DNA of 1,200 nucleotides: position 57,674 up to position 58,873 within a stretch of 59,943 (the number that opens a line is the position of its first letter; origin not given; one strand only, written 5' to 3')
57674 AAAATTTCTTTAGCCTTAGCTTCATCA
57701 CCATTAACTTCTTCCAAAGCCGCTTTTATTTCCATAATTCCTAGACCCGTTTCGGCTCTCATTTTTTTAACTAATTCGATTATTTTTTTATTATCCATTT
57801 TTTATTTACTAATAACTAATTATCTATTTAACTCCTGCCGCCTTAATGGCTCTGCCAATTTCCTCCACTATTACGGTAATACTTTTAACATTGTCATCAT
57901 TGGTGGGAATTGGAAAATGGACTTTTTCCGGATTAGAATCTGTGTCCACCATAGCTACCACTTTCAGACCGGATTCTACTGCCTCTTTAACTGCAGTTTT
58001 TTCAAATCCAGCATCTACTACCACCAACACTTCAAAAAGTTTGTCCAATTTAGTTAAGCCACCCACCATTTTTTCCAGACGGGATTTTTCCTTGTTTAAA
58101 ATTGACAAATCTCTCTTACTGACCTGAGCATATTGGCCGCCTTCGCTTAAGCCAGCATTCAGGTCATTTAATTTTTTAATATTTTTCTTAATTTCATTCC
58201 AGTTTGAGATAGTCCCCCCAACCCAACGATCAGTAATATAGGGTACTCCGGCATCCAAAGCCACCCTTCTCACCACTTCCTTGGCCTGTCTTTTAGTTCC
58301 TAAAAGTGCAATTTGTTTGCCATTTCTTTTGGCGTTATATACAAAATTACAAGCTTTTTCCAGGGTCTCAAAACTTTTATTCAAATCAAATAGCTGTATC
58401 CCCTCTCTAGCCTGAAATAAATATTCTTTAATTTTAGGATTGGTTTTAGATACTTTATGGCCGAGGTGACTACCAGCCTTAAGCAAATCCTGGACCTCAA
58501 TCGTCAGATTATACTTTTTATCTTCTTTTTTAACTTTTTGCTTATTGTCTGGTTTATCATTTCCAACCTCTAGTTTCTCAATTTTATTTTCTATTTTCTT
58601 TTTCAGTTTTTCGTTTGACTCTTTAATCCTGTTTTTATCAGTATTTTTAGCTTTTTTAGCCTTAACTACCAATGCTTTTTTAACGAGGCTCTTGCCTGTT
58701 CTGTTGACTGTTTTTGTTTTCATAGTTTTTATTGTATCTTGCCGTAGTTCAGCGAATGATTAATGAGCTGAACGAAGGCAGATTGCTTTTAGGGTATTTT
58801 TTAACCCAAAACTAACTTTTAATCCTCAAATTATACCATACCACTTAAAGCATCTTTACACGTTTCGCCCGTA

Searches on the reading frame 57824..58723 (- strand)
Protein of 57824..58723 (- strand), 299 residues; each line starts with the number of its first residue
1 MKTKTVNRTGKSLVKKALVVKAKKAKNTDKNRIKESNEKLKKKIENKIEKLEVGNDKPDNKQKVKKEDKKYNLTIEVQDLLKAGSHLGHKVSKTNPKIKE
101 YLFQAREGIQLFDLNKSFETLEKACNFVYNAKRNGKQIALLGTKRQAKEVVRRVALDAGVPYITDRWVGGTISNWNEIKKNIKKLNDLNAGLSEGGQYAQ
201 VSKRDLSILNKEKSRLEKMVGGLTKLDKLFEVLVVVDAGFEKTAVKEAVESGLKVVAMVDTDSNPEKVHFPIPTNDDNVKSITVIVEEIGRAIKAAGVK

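Call 12: search_protein_families(library=pfam, proteins=[window:57824-58723:-])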
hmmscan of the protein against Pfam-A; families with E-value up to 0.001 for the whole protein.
window:57824-58723:- (299 aa): 1 family
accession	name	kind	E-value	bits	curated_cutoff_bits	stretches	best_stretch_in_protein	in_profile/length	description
PF00318.25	Ribosomal_S2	-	1.6e-65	220.8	26.1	1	80-295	1-215/216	Ribosomal protein S2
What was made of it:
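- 57824..58723 (-): rpsB (ribosomal protein S2, with a 79-aa N-terminal extension). PF00318, E 1.6e-65, matching residues 80-295 (call 12).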

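Call 14: find_related_loci(query=window:57824-58723:-, collection=genome_contigs, flank=3000)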
Query window:57824-58723:- (299 aa) in genome_contigs; peptide patterns used: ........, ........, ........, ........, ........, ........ (x = any residue, [..] = any of these).
351 stretches matched a pattern; 8 encode a relative of the query (tblastn E <= 1e-3); 7 distinct loci.
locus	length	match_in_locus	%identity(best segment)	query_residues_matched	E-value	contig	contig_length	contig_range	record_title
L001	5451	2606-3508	78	2-299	3e-142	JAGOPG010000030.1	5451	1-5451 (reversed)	Candidatus Shapirobacteria bacterium isolate Go_SlDig_bin_323 Go_SlDig_50200_length_5451_cov_12.131668, whole genome sho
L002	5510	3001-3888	72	1-299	3e-141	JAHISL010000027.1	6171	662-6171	MAG: Patescibacteria group bacterium isolate MM_PC_MetaG.mb.172 MM_PC_MetaG.mb.172_k141_288305, whole genome shotgun seq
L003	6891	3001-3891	60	1-299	6e-115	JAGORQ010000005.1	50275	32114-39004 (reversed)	Candidatus Shapirobacteria bacterium isolate Gw_Eff_bin_278 Gw_Eff_1049_length_50275_cov_4.660565, whole genome shotgun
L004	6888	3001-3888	85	1-299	2e-146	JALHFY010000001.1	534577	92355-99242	MAG: Candidatus Shapirobacteria bacterium isolate 3-JJ_aug_S1_074 scaffold_13, whole genome shotgun sequence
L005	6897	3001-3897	59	3-298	7e-118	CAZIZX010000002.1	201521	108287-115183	MAG TPA_asm: uncultured Gammaproteobacteria bacterium isolate binchicken_co39_640 genome assembly, contig: NODE_57_lengt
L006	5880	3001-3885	73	1-298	4e-142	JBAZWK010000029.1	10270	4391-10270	MAG: Candidatus Shapirobacteria bacterium isolate SO_2017_GW1_30 NODE_24320_length_10270_cov_1.100463_OW334_2017, whole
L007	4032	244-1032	30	17-293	1e-26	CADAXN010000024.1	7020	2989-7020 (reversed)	MAG: uncultured Ureaplasma sp. isolate RUG13716 genome assembly, contig: RUG13716_asm_24, whole genome shotgun sequence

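Call 18: find_encoding_contigs(protein=window:57824-58723:-, flank=10000, max_places=6)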
Protein window:57824-58723:- (299 aa): no gene with exactly this product is on record in the collection.

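Call 27: find_homologous_proteins(query=window:57824-58723:-, max_evalue=1e-60)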
Query window:57824-58723:- (299 aa): 466 proteins with E <= 1e-60 among 3550 candidates; the best 120 are listed.
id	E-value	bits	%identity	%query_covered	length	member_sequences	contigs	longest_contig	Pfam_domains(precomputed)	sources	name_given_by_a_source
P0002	2.9e-183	625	100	100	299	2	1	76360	PF00318.26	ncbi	-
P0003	3.8e-175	599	96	100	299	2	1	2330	PF00318.26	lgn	-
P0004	8.1e-158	542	86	100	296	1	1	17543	PF00318.26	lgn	-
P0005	7.0e-157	539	86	100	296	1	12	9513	PF00318.26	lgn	-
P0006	1.0e-155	535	85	100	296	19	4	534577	PF00318.26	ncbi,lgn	-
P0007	3.2e-147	507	79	100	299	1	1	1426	PF00318.26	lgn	-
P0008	4.8e-143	493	79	100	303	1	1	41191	PF00318.26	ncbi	-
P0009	5.2e-143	493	79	100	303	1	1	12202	PF00318.26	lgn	-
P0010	7.0e-143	493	78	100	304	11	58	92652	PF00318.26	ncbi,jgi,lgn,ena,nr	ncbi:30S ribosomal protein S2 [Candidatus Shapirobacteria bacterium]|nr:30S ribosomal protein S2 [Ca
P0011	8.7e-143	493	79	100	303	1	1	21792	PF00318.26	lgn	-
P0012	1.4e-142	492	79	100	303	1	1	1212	PF00318.26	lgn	-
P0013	1.3e-136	472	75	100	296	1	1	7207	PF00318.26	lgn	-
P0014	2.5e-136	471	75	100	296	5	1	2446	PF00318.26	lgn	-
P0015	2.7e-136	471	75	100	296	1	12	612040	PF00318.26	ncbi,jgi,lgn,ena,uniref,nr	ncbi:MAG: 30S ribosomal protein S2 [Candidatus Shapirobacteria bacterium GW2011_GWE1_38_10]|uniref:S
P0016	5.1e-136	470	76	100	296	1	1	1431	PF00318.26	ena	-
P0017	5.2e-136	470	75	100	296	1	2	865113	PF00318.26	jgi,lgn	jgi:small subunit ribosomal protein S2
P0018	5.3e-136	470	76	100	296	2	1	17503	PF00318.26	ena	-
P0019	1.9e-135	469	75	100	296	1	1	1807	PF00318.26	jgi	-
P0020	4.2e-135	467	75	100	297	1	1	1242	PF00318.26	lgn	-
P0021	8.1e-135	466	75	100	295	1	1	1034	PF00318.26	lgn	-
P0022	1.4e-134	466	74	100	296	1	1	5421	PF00318.26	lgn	-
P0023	1.5e-134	466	74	100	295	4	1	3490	PF00318.26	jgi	-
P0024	1.6e-134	465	75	100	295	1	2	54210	PF00318.26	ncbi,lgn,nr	ncbi:MAG TPA: 30S ribosomal protein S2 [Candidatus Methanoperedens sp.]|nr:30S ribosomal protein S2 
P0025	1.8e-134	465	75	100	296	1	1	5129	PF00318.26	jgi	jgi:small subunit ribosomal protein S2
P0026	1.8e-134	465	75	100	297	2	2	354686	PF00318.26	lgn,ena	-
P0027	2.3e-134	465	75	100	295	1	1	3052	PF00318.26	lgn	-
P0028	2.9e-134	465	75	100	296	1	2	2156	PF00318.26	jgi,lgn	-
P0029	3.3e-134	464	75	100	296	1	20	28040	PF00318.26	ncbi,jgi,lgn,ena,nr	ncbi:MAG TPA: 30S ribosomal protein S2 [Candidatus Woesebacteria bacterium]|nr:30S ribosomal protein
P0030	4.2e-134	464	75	100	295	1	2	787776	PF00318.26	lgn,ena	-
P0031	5.1e-134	464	75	100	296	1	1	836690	PF00318.26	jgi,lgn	jgi:small subunit ribosomal protein S2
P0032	5.5e-134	464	75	100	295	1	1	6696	PF00318.26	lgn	-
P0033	5.6e-134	464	75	100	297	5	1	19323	PF00318.26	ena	-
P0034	7.6e-134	463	74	100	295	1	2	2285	PF00318.26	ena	-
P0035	7.7e-134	463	74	100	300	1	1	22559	PF00318.26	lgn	-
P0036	1.2e-133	463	73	100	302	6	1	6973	PF00318.26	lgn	-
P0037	2.0e-133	462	74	100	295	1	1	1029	PF00318.26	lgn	-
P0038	2.0e-133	462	75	100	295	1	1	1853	PF00318.26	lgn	-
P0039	2.0e-133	462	74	100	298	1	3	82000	PF00318.26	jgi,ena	-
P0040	2.4e-133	462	75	100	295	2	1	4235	PF00318.26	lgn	-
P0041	2.8e-133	461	74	100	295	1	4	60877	PF00318.26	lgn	-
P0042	3.2e-133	461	73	100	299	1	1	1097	PF00318.26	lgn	-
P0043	4.1e-133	461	74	100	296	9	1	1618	PF00318.26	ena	-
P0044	4.4e-133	461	74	100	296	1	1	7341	PF00318.26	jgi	-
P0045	4.5e-133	461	73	100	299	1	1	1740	PF00318.26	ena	-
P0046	4.6e-133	461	73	100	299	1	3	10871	PF00318.26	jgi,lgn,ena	-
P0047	4.7e-133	461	75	100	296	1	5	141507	PF00318.26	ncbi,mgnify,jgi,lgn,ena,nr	ncbi:MAG TPA: 30S ribosomal protein S2 [Candidatus Woesebacteria bacterium]|mgnify:CR=1 FL=1|nr:30S 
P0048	5.8e-133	460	73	100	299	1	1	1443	PF00318.26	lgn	-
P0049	9.9e-133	460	73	100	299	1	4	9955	PF00318.26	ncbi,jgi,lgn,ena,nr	ncbi:30S ribosomal protein S2 [Candidatus Shapirobacteria bacterium]|nr:30S ribosomal protein S2 [Ca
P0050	1.0e-132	460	73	100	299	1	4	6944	PF00318.26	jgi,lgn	-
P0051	1.0e-132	460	73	100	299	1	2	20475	PF00318.26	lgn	-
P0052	1.6e-132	459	72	100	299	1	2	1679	PF00318.26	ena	-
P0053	3.2e-132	458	74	100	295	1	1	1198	PF00318.26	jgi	-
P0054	4.0e-132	458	72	100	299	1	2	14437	PF00318.26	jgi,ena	-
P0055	4.8e-132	457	74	100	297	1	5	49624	PF00318.26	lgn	-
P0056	1.9e-131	455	75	100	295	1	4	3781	PF00318.26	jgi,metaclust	metaclust:\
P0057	1.9e-131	455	74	100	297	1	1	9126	PF00318.26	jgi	-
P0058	1.9e-131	455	74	100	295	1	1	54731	PF00318.26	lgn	-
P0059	2.4e-131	455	73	100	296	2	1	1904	PF00318.26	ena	-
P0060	2.6e-130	452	73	100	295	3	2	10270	PF00318.26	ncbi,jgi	ncbi:MAG: 30S ribosomal protein S2 [Candidatus Shapirobacteria bacterium]|jgi:small subunit ribosoma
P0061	5.3e-129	447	72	100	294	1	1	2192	PF00318.26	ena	-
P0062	1.3e-128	446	73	100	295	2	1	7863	PF00318.26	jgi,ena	-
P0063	1.4e-128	446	73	100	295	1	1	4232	PF00318.26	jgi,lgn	-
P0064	3.1e-126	438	72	100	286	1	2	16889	PF00318.26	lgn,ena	-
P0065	4.3e-123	428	82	78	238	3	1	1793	PF00318.26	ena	-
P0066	3.4e-121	422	67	100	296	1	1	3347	PF00318.26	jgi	-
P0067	3.4e-113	396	63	98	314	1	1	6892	PF00318.26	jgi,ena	-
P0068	5.5e-113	395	82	73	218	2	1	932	PF00318.26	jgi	-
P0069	5.4e-112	392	63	99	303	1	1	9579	PF00318.26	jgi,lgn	-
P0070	1.3e-111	390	64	99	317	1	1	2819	PF00318.26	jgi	jgi:small subunit ribosomal protein S2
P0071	1.9e-111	390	63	99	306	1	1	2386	PF00318.26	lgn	-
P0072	3.9e-111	389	63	99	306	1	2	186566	PF00318.26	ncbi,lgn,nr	ncbi:MAG: 30S ribosomal protein S2 [Candidatus Shapirobacteria bacterium]|nr:30S ribosomal protein S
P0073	4.4e-111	389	63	98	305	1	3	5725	PF00318.26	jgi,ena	jgi:small subunit ribosomal protein S2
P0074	7.7e-111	388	63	98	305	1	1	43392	PF00318.26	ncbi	-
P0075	9.5e-111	388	65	99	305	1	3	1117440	PF00318.26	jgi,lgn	jgi:small subunit ribosomal protein S2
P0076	1.0e-110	387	63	98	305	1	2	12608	PF00318.26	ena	-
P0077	1.2e-110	387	64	99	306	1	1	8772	PF00318.26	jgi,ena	-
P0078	2.3e-110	386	63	99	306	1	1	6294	PF00318.26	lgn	-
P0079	3.1e-110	386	63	100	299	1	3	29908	PF00318.26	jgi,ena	-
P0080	5.4e-110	385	63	99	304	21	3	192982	PF00318.26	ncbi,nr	ncbi:MAG: 30S ribosomal protein S2 [Candidatus Shapirobacteria bacterium]|nr:30S ribosomal protein S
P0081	5.7e-110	385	80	73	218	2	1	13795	PF00318.26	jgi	-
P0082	1.1e-109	384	63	99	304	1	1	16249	PF00318.26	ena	-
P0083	1.6e-109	383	62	99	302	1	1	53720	PF00318.26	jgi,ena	-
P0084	1.7e-109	383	64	99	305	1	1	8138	PF00318.26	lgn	-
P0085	1.8e-109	383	64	99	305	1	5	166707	PF00318.26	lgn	-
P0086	1.9e-109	383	62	99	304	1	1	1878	PF00318.26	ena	-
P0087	2.0e-109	383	63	99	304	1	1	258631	PF00318.26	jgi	jgi:small subunit ribosomal protein S2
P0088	2.0e-109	383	63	100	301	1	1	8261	PF00318.26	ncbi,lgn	-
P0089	2.0e-109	383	63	99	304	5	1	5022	PF00318.26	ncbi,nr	ncbi:MAG: 30S ribosomal protein S2 [Candidatus Shapirobacteria bacterium]|nr:30S ribosomal protein S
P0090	2.1e-109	383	63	100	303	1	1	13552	PF00318.26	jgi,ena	-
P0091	2.3e-109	383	63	100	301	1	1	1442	PF00318.26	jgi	-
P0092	2.7e-109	383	63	99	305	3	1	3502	PF00318.26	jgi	-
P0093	3.2e-109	382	64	100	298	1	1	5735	PF00318.26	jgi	-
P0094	4.2e-109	382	64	99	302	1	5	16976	PF00318.26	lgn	-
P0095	4.9e-109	382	64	100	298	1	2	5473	PF00318.26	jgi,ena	-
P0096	5.8e-109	382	63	99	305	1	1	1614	PF00318.26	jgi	jgi:small subunit ribosomal protein S2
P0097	6.5e-109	381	63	99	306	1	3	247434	PF00318.26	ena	-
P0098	7.0e-109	381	62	99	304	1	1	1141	PF00318.26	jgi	jgi:small subunit ribosomal protein S2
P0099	7.7e-109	381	63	99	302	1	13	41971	PF00318.26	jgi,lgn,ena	jgi:small subunit ribosomal protein S2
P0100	1.2e-108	381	64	99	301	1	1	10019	PF00318.26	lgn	-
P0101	1.3e-108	380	64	100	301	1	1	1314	PF00318.26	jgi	-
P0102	1.6e-108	380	62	99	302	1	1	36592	PF00318.26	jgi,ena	-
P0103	1.8e-108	380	62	99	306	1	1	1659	PF00318.26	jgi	jgi:small subunit ribosomal protein S2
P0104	2.0e-108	380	61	99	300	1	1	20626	PF00318.26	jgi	jgi:small subunit ribosomal protein S2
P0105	2.3e-108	380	64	100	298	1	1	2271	PF00318.26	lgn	-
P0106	2.3e-108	380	61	99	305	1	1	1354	PF00318.26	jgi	jgi:small subunit ribosomal protein S2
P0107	2.6e-108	380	62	100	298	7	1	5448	PF00318.26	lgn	-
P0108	2.7e-108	379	63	99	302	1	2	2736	PF00318.26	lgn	-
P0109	2.8e-108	379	61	100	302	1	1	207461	PF00318.26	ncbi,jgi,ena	ncbi:MAG: 30S ribosomal protein S2 [Candidatus Shapirobacteria bacterium]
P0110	3.1e-108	379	62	99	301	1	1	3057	PF00318.26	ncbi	-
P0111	3.2e-108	379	65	100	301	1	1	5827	PF00318.26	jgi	-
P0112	3.2e-108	379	62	99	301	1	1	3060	PF00318.26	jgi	-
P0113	3.3e-108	379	63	98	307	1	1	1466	PF00318.26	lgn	-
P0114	3.4e-108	379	64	100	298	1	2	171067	PF00318.26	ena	-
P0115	3.4e-108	379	62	99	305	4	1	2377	PF00318.26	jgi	jgi:small subunit ribosomal protein S2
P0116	3.9e-108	379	61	99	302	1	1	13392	PF00318.26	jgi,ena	-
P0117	4.0e-108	379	64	99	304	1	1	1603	PF00318.26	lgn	-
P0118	4.2e-108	379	61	99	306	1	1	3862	PF00318.26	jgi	-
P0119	4.3e-108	379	59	99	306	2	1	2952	PF00318.26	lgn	-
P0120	5.7e-108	378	62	100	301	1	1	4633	PF00318.26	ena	-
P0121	6.0e-108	378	61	99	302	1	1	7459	PF00318.26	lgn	-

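Call 28: find_encoding_contigs(protein=P0002, flank=10000, max_places=4)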
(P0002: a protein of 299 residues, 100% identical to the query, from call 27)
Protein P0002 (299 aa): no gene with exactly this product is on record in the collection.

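Call 29: find_encoding_contigs(protein=P0003, flank=10000, max_places=4)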
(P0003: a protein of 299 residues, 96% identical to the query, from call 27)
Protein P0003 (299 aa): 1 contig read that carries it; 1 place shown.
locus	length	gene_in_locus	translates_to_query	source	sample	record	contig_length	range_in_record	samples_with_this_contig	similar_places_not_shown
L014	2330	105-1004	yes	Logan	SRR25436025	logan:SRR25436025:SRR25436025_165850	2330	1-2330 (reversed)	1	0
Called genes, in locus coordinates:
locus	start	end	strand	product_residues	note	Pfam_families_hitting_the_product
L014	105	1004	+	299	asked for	PF00318:Ribosomal_S2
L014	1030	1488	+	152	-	PF00889:EF_TS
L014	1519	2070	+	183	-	PF01765:RRF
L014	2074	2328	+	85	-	?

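Call 30: find_encoding_contigs(protein=P0004, flank=4000, max_places=4)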
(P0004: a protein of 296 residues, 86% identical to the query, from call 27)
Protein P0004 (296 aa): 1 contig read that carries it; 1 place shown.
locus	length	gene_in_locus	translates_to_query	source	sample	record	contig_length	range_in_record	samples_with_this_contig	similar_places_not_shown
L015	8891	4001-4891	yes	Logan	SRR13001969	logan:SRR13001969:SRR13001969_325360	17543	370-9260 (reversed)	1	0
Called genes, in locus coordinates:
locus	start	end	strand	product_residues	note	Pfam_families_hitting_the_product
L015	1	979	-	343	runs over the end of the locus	PF04041:Glyco_hydro_130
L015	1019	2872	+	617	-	-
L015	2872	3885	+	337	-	PF02547:Queuosine_synth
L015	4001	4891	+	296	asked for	PF00318:Ribosomal_S2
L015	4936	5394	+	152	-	PF00889:EF_TS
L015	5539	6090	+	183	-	PF01765:RRF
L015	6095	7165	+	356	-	PF02163:Peptidase_M50, PF04495:GRASP55_65 (weak), PF00595:PDZ (faint), PF13180:PDZ_2, PF17820:PDZ_6 (weak)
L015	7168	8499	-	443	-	PF01229:Glyco_hydro_39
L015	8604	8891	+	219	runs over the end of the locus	?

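Call 31: find_encoding_contigs(protein=P0005, flank=4000, max_places=6)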
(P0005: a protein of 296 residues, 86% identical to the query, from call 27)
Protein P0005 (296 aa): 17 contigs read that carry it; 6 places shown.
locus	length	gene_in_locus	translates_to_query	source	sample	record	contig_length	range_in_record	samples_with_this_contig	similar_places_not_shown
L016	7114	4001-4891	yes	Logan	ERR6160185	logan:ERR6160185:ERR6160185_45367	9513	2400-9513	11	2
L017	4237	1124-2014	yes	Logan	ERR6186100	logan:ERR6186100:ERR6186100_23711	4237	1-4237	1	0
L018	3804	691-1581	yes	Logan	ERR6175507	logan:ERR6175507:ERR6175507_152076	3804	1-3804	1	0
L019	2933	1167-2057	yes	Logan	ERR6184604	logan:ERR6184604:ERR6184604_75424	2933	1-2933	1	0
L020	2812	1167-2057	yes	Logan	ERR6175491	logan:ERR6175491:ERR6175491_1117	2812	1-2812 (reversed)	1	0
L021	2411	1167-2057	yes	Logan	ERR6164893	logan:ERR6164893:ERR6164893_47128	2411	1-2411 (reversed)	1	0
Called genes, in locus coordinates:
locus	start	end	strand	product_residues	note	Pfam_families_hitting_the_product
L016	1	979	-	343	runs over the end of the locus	PF04041:Glyco_hydro_130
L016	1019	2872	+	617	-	-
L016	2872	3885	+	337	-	PF02547:Queuosine_synth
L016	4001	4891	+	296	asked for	PF00318:Ribosomal_S2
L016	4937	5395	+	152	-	PF00889:EF_TS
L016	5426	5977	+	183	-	PF01765:RRF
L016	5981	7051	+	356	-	PF02163:Peptidase_M50, PF04495:GRASP55_65 (weak), PF13180:PDZ_2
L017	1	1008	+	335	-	?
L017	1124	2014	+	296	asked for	PF00318:Ribosomal_S2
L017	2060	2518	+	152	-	PF00889:EF_TS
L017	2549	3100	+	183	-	PF01765:RRF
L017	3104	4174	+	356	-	PF02163:Peptidase_M50, PF04495:GRASP55_65 (weak), PF13180:PDZ_2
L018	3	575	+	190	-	?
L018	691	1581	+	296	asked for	PF00318:Ribosomal_S2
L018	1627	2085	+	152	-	PF00889:EF_TS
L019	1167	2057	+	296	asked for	PF00318:Ribosomal_S2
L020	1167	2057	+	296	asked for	PF00318:Ribosomal_S2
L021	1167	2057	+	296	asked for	PF00318:Ribosomal_S2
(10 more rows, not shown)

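Call 73: list_cluster_members(proteins=[P0002, P0001])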
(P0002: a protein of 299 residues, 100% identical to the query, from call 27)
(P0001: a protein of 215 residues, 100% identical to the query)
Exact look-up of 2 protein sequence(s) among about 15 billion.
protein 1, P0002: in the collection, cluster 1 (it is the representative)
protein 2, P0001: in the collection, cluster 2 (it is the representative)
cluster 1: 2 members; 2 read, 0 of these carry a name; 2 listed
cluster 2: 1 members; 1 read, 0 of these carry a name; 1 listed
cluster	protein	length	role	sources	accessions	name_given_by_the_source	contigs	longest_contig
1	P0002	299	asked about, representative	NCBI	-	-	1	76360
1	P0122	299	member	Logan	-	-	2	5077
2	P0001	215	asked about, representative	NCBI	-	-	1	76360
